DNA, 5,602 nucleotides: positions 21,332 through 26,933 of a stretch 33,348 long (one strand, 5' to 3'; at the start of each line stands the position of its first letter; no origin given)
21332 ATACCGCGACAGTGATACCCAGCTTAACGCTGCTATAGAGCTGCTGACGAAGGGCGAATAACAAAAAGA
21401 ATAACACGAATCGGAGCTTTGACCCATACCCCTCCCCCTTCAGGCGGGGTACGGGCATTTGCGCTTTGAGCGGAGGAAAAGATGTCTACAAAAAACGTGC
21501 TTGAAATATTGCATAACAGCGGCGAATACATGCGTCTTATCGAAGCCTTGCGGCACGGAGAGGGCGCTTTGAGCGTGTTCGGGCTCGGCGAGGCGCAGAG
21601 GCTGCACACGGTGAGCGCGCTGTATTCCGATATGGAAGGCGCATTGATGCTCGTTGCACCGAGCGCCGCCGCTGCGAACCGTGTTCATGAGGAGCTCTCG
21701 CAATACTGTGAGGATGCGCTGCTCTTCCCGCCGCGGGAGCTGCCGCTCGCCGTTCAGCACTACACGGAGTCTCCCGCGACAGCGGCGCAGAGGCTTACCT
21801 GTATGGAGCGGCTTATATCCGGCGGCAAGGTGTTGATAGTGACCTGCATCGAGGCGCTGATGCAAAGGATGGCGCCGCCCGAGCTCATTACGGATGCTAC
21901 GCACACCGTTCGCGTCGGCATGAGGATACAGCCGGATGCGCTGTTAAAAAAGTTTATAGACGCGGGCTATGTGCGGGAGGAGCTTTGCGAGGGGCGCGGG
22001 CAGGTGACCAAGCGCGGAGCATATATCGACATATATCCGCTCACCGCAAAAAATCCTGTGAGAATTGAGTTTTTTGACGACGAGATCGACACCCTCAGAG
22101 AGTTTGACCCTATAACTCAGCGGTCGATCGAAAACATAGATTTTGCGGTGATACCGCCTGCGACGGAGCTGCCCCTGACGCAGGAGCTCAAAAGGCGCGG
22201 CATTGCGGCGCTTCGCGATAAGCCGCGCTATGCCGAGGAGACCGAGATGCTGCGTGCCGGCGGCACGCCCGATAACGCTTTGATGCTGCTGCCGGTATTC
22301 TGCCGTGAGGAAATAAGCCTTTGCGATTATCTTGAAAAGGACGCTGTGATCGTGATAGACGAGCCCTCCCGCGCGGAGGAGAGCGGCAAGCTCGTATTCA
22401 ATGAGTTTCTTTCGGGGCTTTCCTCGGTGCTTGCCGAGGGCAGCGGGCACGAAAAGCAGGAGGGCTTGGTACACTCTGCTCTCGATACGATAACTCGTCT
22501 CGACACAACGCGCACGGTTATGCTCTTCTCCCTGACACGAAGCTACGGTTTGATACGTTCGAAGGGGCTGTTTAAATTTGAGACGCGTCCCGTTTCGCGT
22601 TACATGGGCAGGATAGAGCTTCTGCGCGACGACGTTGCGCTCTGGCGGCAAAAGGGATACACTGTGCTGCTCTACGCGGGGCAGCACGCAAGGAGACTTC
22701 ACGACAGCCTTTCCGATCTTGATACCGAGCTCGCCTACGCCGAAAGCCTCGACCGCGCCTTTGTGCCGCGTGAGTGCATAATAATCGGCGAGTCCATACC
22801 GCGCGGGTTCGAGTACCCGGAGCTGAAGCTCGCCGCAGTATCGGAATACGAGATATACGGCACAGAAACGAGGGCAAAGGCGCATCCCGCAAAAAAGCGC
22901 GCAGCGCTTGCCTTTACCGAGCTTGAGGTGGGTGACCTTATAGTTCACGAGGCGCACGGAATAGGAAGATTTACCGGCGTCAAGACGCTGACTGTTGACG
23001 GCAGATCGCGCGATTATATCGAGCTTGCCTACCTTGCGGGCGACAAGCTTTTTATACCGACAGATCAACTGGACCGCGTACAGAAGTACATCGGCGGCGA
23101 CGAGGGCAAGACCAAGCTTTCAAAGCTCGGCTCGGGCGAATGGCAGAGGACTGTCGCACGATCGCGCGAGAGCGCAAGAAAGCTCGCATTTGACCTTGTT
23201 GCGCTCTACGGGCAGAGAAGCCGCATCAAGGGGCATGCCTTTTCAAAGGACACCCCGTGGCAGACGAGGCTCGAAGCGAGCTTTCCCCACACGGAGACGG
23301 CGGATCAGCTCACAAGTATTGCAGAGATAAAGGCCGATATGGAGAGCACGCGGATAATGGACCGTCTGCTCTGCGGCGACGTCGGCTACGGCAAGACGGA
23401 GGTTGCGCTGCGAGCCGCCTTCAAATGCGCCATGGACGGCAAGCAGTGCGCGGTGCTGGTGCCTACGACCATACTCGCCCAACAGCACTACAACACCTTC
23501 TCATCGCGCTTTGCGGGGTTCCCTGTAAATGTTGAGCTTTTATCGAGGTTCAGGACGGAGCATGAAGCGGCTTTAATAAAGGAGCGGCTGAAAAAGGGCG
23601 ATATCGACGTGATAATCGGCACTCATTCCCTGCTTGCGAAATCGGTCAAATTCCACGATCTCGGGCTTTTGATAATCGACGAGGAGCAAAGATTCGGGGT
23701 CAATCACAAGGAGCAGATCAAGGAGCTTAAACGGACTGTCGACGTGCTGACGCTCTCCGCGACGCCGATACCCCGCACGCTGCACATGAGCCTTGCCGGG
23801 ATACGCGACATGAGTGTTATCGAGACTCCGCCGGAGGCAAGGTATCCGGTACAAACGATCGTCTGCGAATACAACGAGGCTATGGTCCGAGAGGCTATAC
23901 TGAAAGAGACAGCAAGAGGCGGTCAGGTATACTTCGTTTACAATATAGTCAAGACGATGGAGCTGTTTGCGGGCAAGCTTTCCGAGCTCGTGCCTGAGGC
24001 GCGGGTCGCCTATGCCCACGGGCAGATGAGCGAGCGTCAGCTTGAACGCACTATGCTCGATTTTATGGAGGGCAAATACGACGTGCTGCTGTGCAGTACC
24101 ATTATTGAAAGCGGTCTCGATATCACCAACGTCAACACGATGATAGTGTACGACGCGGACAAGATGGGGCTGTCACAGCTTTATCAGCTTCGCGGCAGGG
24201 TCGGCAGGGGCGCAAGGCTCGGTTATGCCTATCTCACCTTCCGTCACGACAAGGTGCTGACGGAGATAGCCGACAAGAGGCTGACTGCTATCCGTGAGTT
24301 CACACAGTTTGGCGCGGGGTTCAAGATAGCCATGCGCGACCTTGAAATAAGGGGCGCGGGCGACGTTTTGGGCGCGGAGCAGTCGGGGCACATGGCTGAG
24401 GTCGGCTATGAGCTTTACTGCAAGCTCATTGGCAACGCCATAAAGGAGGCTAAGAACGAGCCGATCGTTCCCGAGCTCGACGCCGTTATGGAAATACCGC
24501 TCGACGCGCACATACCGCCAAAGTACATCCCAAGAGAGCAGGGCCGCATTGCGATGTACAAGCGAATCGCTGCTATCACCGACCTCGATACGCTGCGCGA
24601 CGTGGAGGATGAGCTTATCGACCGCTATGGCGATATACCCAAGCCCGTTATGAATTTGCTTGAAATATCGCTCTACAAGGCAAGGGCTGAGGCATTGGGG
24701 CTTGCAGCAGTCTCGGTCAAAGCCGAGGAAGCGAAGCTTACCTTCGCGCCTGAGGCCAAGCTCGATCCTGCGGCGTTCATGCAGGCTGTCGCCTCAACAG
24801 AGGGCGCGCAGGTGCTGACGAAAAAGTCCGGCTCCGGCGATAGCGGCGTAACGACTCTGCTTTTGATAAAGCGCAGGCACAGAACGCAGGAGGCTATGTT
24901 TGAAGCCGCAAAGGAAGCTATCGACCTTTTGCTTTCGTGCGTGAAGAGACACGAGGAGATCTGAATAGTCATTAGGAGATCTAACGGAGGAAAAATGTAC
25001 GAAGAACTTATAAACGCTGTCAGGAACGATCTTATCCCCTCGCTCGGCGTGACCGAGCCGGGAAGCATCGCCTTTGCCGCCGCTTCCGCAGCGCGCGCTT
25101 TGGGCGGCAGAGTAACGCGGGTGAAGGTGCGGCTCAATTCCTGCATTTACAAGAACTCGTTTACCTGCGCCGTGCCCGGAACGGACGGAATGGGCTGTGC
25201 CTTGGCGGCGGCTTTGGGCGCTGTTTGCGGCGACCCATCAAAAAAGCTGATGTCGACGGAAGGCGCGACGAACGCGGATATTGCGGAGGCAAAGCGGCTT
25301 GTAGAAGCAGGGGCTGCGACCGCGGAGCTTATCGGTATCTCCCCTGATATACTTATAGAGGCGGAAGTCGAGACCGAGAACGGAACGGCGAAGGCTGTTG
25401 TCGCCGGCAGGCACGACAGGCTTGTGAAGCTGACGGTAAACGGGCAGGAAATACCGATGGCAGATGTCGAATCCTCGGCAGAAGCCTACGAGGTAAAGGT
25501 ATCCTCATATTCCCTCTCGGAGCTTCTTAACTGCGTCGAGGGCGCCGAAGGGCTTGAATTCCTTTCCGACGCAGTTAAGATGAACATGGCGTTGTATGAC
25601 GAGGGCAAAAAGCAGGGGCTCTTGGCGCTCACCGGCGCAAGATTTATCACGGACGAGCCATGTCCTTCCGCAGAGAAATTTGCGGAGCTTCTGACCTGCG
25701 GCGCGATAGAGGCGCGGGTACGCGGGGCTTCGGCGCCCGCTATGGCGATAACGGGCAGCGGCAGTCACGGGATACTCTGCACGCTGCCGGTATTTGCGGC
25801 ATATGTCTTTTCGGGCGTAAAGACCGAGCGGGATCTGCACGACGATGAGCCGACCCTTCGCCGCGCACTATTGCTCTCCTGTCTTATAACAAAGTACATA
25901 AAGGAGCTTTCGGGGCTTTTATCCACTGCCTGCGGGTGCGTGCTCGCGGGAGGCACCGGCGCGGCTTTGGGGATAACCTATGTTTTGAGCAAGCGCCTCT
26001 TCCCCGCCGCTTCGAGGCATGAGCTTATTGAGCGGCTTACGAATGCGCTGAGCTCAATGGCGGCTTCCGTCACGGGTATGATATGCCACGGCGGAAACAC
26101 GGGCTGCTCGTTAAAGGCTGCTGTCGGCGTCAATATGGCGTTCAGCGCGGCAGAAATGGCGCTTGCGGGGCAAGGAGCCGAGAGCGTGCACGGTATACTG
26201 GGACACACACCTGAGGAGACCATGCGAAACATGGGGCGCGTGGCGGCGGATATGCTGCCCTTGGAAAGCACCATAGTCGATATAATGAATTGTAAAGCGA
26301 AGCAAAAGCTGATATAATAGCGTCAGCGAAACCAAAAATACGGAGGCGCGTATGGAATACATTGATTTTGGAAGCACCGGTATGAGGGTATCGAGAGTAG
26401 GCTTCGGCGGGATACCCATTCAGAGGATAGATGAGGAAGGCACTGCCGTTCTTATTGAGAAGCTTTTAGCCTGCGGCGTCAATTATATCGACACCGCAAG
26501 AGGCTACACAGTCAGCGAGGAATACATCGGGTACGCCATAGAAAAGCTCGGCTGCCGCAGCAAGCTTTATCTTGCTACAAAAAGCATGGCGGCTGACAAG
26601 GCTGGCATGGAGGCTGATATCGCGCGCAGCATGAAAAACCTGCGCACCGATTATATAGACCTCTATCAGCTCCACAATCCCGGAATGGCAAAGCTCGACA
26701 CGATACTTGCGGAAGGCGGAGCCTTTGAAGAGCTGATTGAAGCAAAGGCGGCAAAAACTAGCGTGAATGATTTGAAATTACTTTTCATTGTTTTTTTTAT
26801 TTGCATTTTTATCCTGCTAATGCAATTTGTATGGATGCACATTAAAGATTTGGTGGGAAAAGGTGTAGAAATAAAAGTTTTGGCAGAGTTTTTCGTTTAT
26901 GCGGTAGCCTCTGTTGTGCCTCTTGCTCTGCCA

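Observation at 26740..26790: Abrupt two-organism seam: a truncated Firmicute aldo/keto reductase fused in frame to a truncated Bacteroidota LptF/LptG permease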

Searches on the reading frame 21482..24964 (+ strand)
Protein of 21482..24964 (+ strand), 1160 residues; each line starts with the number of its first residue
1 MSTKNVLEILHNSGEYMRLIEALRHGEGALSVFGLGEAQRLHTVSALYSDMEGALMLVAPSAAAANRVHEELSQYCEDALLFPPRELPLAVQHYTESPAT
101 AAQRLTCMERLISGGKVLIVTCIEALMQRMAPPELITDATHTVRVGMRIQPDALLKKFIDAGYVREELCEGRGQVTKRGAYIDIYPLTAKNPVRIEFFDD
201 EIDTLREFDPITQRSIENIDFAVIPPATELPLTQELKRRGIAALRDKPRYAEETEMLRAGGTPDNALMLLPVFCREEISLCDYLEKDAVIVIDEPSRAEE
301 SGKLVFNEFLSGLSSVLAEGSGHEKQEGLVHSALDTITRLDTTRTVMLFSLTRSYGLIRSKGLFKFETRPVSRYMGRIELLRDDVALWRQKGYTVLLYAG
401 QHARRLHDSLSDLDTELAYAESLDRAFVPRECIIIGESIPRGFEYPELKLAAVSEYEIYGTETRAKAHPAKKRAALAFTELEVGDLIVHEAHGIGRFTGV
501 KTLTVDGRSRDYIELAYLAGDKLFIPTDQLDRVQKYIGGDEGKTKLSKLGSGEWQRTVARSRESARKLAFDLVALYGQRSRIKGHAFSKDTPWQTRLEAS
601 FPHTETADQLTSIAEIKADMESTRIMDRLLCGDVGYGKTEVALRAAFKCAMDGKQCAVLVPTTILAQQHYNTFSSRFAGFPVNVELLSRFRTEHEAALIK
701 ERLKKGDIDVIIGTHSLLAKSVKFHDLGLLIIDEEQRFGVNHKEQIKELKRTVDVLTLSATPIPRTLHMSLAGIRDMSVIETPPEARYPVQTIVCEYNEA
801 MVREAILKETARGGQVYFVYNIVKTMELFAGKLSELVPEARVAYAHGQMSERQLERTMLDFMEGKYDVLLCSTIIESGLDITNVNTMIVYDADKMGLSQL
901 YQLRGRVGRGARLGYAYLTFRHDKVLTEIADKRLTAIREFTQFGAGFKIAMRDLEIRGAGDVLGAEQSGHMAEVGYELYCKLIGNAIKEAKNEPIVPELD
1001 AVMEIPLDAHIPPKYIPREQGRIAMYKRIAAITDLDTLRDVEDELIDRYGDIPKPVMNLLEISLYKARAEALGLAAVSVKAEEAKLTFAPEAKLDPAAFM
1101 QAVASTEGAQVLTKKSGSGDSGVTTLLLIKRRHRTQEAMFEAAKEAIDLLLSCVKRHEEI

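Call 6: search_protein_families(library=pfam, proteins=[window:21482-24964:+])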
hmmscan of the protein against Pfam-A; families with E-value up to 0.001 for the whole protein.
window:21482-24964:+ (1160 aa): 6 families
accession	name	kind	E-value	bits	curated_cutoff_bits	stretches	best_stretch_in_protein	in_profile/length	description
PF03461.20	TRCF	-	2e-26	92.6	25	1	1006-1097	2-93/95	TRCF domain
PF00270.35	DEAD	-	6.7e-26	91.4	26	1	608-767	3-164/167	DEAD/DEAH box helicase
PF17757.6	UvrB_inter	-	9.9e-25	86.9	22.9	1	143-229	3-90/91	UvrB interaction domain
PF00271.37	Helicase_C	-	2.4e-22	79.7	23.5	1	804-909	8-108/110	Helicase conserved C-terminal domain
PF02559.22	CarD_TRCF_RID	-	1.1e-20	73.9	23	1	481-537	1-57/57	CarD-like/TRCF RID domain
PF04851.21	ResIII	-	9.2e-09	35.9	22.5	1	629-762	27-162/164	Type III restriction enzyme, res subunit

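Call 13: find_encoding_contigs(protein=window:21482-24964:+, flank=10000, max_places=10)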
Protein window:21482-24964:+ (1160 aa): no gene with exactly this product is on record in the collection.

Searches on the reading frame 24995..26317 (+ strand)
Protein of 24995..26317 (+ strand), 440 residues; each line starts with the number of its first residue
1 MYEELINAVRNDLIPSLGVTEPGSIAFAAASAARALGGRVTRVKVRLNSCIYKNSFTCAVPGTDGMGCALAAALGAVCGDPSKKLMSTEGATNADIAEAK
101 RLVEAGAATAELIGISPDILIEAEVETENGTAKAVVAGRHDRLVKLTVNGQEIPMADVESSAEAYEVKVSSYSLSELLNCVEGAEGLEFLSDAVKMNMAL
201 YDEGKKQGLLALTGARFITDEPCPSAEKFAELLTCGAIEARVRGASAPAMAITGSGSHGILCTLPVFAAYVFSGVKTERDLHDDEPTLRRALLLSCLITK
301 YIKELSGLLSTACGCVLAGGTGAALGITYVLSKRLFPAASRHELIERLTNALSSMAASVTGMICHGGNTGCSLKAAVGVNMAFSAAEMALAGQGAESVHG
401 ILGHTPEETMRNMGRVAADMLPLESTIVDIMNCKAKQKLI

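Call 6: search_protein_families(library=pfam, proteins=[window:24995-26317:+])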
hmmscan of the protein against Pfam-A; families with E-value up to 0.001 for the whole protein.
window:24995-26317:+ (440 aa): 1 family
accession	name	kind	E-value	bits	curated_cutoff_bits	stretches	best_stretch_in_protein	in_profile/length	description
PF03313.21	SDH_alpha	-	9.2e-35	121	26.4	1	185-418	31-248/260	Serine dehydratase alpha chain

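Call 7: search_protein_families(library=ncbifam, proteins=[window:24995-26317:+])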
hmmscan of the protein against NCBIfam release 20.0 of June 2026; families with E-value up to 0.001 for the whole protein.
window:24995-26317:+ (440 aa): 0 families

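Call 10: find_encoding_contigs(protein=window:24995-26317:+, flank=10000, max_places=10)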
Protein window:24995-26317:+ (440 aa): no gene with exactly this product is on record in the collection.

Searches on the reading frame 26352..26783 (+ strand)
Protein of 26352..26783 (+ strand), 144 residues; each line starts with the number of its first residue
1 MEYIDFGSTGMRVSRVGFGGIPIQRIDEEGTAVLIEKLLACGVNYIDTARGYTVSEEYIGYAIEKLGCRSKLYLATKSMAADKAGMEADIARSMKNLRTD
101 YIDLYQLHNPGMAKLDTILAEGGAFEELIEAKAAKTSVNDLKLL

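Call 15: find_homologous_proteins(query=window:26352-26783:+, max_evalue=1e-10)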
Query seq(144 aa) (144 aa): 950 proteins with E <= 1e-10 among 994 candidates; the best 120 are listed.
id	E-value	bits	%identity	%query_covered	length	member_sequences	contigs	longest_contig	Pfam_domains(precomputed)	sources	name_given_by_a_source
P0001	4.7e-58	213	76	93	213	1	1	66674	PF00248.28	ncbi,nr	ncbi:MAG: aldo/keto reductase, partial [Clostridia bacterium]|nr:aldo/keto reductase [Clostridia bac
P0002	2.6e-50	188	66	95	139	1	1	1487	PF00248.28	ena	-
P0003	1.8e-49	185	66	93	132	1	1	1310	PF00248.28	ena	-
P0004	8.9e-49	183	66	93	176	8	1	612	PF00248.28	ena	-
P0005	2.4e-48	182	66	93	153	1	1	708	PF00248.28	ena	-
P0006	2.4e-48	182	65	92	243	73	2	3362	PF00248.28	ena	-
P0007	2.8e-48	181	66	93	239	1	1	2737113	PF00248.28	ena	-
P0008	2.9e-48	181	66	93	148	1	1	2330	PF00248.28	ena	-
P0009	3.8e-48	181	66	93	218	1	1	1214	PF00248.28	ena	-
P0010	5.5e-48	180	64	93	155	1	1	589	PF00248.28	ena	-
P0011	5.6e-48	180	64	93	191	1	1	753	PF00248.28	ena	-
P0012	5.8e-48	180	63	93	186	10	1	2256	PF00248.28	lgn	-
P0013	6.3e-48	180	66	93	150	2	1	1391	PF00248.28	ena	-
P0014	6.4e-48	180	68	93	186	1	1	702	PF00248.28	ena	-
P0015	6.9e-48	180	66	93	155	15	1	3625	PF00248.28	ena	-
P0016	1.0e-47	180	66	93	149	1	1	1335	PF00248.28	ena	-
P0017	1.1e-47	179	66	93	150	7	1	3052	PF00248.28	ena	-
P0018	1.4e-47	179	66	93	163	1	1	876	PF00248.28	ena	-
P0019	1.5e-47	179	66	93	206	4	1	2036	PF00248.28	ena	-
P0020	2.0e-47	179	66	93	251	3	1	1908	PF00248.28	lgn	-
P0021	2.2e-47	178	67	93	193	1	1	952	PF00248.28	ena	-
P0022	2.3e-47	178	62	93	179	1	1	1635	PF00248.28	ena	-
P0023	2.5e-47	178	67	93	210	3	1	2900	PF00248.28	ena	-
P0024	2.6e-47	178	68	91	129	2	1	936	PF00248.28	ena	-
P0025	3.4e-47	178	65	93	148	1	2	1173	PF00248.28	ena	-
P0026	3.5e-47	178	65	93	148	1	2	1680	PF00248.28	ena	-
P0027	4.8e-47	177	69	88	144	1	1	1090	PF00248.28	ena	-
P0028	5.9e-47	177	63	93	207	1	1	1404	PF00248.28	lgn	-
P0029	6.6e-47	177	66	93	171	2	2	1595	PF00248.28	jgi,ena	-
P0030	6.8e-47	177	67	92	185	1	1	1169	PF00248.28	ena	-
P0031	8.8e-47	177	65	93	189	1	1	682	PF00248.28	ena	-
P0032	1.1e-46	176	64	93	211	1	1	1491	PF00248.28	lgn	-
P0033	1.1e-46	176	66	93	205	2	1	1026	PF00248.28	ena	-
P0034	1.2e-46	176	66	93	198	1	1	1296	PF01795.26,PF00248.28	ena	-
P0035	1.3e-46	176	66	93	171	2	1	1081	PF00248.28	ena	-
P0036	1.3e-46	176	63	93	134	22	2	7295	PF00248.28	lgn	-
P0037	1.6e-46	176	64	92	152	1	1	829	PF00248.28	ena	-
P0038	1.9e-46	175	64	93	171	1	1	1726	PF00248.28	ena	-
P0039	1.9e-46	175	64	93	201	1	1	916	PF00248.28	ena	-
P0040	2.1e-46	175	61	93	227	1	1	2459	PF00248.28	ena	-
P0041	2.1e-46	175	63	98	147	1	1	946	PF00248.28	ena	-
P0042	2.3e-46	175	64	93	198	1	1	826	PF00248.28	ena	-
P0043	2.4e-46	175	63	93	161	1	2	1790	PF00248.28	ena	-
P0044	2.5e-46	175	63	92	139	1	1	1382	PF00248.28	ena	-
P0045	2.7e-46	175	63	93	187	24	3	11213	PF00248.28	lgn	-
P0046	3.0e-46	175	63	93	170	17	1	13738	PF00248.28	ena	-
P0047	3.3e-46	175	66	93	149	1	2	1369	PF00248.28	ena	-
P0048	3.7e-46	175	63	93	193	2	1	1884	PF14681.13,PF00248.28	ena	-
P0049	3.7e-46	175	63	93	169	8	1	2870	PF00248.28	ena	-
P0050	4.3e-46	174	63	93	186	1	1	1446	PF00248.28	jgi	-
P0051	4.6e-46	174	63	93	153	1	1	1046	PF00248.28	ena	-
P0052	4.7e-46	174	63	93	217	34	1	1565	PF00248.28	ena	-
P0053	5.0e-46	174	63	93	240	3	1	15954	PF00248.28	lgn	-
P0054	5.2e-46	174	63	93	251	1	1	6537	PF00248.28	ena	-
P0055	6.4e-46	174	62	92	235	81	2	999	PF00248.28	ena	-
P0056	7.0e-46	174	62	93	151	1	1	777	PF00248.28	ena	-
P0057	7.1e-46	174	63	93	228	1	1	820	PF00248.28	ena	-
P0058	7.7e-46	173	63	93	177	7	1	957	PF00248.28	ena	-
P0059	8.3e-46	173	64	93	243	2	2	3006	PF00248.28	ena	-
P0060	9.0e-46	173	62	92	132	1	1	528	PF00248.28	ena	-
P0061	9.4e-46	173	63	93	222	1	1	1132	PF00248.28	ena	-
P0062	9.7e-46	173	63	93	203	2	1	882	PF00248.28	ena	-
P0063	1.0e-45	173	63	93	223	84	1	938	PF00248.28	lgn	-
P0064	1.2e-45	173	64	93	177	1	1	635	PF00248.28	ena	-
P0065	1.3e-45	173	64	93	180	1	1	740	PF00248.28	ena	-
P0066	1.4e-45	173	63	85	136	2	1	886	PF00248.28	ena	-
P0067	1.5e-45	173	63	93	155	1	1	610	PF00248.28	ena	-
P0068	1.5e-45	173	65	93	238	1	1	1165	PF00248.28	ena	-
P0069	1.5e-45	173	64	96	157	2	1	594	PF00248.28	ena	-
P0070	1.6e-45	172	62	92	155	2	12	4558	PF00248.28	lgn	-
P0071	1.8e-45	172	65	93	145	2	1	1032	PF00248.28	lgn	-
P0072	1.9e-45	172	65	93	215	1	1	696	PF00248.28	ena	-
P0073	1.9e-45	172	64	93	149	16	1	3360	PF00248.28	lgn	-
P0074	2.1e-45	172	64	92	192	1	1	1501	PF00248.28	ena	-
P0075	2.1e-45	172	62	93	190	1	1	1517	PF00248.28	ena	-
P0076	2.2e-45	172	62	92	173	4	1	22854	PF00248.28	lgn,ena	-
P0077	2.4e-45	172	62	93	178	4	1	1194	PF00248.28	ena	-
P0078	2.4e-45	172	63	93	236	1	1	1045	PF00248.28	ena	-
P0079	2.5e-45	172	62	93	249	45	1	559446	PF00248.28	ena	-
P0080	2.7e-45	172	64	93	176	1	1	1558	PF00248.28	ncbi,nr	ncbi:MAG: aldo/keto reductase, partial [Clostridia bacterium]|nr:aldo/keto reductase [Clostridia bac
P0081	2.9e-45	172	64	93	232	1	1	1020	PF00248.28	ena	-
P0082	3.4e-45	171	63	93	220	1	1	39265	PF00248.28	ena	-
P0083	3.4e-45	171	66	93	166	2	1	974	PF00248.28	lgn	-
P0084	3.5e-45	171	62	93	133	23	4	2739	PF00248.28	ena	-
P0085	3.6e-45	171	63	93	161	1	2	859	PF00248.28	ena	-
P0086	3.7e-45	171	61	96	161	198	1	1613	PF00248.28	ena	-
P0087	4.5e-45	171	63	92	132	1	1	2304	PF00248.28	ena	-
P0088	5.8e-45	171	63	91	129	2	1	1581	PF00248.28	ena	-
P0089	6.8e-45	170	63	93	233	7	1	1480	PF00248.28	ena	-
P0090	8.0e-45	170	62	93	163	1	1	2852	PF00248.28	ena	-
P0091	8.1e-45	170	62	93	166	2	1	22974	PF00248.28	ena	-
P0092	8.2e-45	170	62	92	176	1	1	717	PF00248.28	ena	-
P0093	8.2e-45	170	63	93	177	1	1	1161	PF00248.28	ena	-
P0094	9.0e-45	170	62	91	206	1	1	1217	PF00248.28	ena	-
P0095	1.0e-44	170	62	93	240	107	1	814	PF00248.28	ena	-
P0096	1.1e-44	170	61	93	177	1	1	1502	PF00248.28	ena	-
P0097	1.1e-44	170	61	93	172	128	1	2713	PF00248.28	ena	-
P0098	1.2e-44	170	64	93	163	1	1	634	PF00248.28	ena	-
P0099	1.5e-44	169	62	92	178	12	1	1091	PF00248.28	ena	-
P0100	1.8e-44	169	63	92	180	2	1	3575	PF00248.28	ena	-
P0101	1.8e-44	169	62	92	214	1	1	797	PF00248.28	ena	-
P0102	2.0e-44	169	61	93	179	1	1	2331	PF00248.28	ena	-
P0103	2.0e-44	169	62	93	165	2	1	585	PF00248.28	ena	-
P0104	2.1e-44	169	63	93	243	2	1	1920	PF00248.28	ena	-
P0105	2.3e-44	169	64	92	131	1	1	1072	PF00248.28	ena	-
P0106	2.7e-44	169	61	93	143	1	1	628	PF00248.28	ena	-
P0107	2.8e-44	168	63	93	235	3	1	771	PF00248.28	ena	-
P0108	2.9e-44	168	63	93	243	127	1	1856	PF00248.28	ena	-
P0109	2.9e-44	168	63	93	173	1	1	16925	PF00248.28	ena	-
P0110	3.0e-44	168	62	95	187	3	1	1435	PF00248.28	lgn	-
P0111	3.9e-44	168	63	93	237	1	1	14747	PF00248.28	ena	-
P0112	3.9e-44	168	65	93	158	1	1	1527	PF00248.28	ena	-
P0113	3.9e-44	168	63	93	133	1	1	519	PF00248.28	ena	-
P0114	4.2e-44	168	61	92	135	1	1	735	PF00248.28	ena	-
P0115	4.3e-44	168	62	93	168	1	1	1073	PF00248.28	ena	-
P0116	4.4e-44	168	63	92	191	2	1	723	PF00248.28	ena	-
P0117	4.7e-44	168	63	92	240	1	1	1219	PF00248.28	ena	-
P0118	4.8e-44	168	61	92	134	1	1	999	PF00248.28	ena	-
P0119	5.4e-44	168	63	93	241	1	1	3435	PF00248.28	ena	-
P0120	5.7e-44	167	61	92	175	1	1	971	PF00248.28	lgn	-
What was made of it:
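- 26352..26753 (+): Truncated aldo/keto reductase, residues 1-134, ending ............ Homologues continue with GKIGHIG. Best homologue is 76% identical, a Clostridia MAG protein (call 15).
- Tried and rejected: The best AKR relative is 76% identical (call 15).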

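Call 31: find_encoding_contigs(protein=P0001, flank=10000, max_places=4)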
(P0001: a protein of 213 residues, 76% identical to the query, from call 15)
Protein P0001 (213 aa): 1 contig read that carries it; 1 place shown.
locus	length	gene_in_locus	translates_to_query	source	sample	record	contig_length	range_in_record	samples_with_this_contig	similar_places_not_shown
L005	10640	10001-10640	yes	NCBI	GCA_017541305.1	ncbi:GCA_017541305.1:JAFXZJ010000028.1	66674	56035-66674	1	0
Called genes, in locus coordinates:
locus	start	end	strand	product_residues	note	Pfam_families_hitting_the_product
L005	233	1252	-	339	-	-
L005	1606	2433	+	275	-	-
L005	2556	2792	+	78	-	-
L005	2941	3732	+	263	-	PF01171:ATP_bind_3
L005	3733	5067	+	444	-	PF00595:PDZ, PF13180:PDZ_2, PF17820:PDZ_6, PF03572:Peptidase_S41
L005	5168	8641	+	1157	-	PF17757:UvrB_inter, PF02559:CarD_TRCF_RID, PF00270:DEAD, PF04851:ResIII, PF00271:Helicase_C, PF03461:TRCF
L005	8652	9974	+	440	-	PF03313:SDH_alpha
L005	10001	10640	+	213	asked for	PF00248:Aldo_ket_red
